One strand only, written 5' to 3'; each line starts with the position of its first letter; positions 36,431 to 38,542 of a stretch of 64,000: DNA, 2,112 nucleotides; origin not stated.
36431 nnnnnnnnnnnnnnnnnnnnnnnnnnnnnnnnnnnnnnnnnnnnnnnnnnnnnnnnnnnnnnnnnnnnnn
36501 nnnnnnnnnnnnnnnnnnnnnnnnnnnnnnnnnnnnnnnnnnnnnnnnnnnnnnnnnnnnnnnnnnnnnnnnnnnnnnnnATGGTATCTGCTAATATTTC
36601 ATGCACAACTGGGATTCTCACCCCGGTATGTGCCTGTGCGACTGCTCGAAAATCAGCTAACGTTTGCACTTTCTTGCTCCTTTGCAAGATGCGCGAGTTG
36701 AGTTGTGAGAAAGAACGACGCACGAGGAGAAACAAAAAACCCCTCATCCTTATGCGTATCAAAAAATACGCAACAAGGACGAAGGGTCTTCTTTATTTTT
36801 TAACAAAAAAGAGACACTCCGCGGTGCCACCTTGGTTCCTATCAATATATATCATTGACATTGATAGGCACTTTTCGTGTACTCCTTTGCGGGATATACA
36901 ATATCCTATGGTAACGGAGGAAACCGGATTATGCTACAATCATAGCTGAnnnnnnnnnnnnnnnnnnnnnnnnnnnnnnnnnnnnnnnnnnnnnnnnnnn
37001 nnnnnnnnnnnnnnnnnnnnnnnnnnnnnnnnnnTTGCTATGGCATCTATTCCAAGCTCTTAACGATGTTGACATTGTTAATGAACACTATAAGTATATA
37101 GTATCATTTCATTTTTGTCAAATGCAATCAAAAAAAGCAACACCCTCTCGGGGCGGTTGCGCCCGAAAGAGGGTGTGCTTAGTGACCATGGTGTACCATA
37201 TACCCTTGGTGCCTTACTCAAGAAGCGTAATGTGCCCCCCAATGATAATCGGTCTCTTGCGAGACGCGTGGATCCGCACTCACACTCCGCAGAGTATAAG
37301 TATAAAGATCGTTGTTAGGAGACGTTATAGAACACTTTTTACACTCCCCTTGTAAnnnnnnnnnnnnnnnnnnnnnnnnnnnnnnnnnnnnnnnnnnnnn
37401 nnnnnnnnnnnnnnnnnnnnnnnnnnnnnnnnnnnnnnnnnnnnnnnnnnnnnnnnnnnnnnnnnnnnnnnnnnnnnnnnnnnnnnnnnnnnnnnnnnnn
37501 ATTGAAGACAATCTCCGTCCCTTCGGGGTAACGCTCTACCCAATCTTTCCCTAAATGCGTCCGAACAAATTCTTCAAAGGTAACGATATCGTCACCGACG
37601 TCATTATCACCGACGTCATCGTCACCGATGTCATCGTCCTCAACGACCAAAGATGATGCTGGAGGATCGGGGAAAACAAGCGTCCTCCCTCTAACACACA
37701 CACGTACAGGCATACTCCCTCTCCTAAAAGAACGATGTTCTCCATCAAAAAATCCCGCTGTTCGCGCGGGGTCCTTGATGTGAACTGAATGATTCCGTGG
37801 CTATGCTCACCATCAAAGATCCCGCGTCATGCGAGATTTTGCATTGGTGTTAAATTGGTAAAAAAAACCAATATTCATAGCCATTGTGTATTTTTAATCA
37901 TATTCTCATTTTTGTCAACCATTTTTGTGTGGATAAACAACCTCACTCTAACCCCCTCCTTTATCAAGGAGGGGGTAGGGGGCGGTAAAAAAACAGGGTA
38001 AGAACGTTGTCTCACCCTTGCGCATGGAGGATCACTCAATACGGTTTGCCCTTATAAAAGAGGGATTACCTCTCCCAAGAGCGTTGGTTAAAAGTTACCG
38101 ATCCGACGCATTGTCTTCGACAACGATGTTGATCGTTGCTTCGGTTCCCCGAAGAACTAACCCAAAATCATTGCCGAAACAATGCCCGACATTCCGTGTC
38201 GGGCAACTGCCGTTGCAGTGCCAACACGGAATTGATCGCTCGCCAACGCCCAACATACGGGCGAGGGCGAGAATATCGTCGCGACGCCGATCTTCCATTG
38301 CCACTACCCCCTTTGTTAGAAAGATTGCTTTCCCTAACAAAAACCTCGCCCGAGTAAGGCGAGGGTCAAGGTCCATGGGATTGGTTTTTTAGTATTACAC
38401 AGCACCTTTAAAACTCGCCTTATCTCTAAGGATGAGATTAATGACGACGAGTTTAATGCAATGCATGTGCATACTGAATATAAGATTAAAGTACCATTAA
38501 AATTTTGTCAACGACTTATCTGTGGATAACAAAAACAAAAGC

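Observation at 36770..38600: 1.8-kb non-coding island organised as a chain of minus-strand mini transcription units with leader hairpins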

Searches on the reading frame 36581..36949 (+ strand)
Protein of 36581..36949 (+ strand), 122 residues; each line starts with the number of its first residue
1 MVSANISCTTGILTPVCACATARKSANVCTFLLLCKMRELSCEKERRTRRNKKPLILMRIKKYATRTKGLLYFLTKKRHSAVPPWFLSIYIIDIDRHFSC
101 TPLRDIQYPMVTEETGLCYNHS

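Call 9: search_protein_families(library=pfam, proteins=[window:36581-36949:+], max_evalue=0.1)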
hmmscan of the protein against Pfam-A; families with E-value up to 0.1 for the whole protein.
window:36581-36949:+ (122 aa): 0 families

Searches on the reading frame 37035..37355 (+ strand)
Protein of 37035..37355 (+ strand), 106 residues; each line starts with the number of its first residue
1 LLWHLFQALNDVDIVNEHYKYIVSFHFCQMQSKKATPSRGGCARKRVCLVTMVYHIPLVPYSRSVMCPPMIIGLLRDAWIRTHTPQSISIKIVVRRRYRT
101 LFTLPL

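Call 9: search_protein_families(library=pfam, proteins=[window:37035-37355:+], max_evalue=0.1)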
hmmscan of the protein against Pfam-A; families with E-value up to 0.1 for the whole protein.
window:37035-37355:+ (106 aa): 0 families

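Call 79: search_protein_families(library=phrogs, proteins=[window:37035-37355:+], max_evalue=0.1)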
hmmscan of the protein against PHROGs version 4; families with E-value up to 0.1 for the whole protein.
window:37035-37355:+ (106 aa): 0 families

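Call 80: search_protein_families(library=padloc, proteins=[window:37035-37355:+], max_evalue=0.1)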
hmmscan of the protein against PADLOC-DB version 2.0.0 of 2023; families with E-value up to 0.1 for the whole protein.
window:37035-37355:+ (106 aa): 0 families

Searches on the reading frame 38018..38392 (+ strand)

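Call 9: search_protein_families(library=pfam, proteins=[window:38018-38392:+], max_evalue=0.1)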
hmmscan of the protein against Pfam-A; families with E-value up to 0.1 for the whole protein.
window:38018-38392:+ (124 aa): 0 families

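Call 79: search_protein_families(library=phrogs, proteins=[window:38018-38392:+], max_evalue=0.1)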
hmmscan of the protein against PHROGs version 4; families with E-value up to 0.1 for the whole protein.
window:38018-38392:+ (124 aa): 0 families

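Call 80: search_protein_families(library=padloc, proteins=[window:38018-38392:+], max_evalue=0.1)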
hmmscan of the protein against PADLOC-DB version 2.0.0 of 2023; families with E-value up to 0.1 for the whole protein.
window:38018-38392:+ (124 aa): 1 family
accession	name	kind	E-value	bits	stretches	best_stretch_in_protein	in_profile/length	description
PDLC03381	MTase_II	-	0.012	12.7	1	24-64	9-49/396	Type II methyltransferase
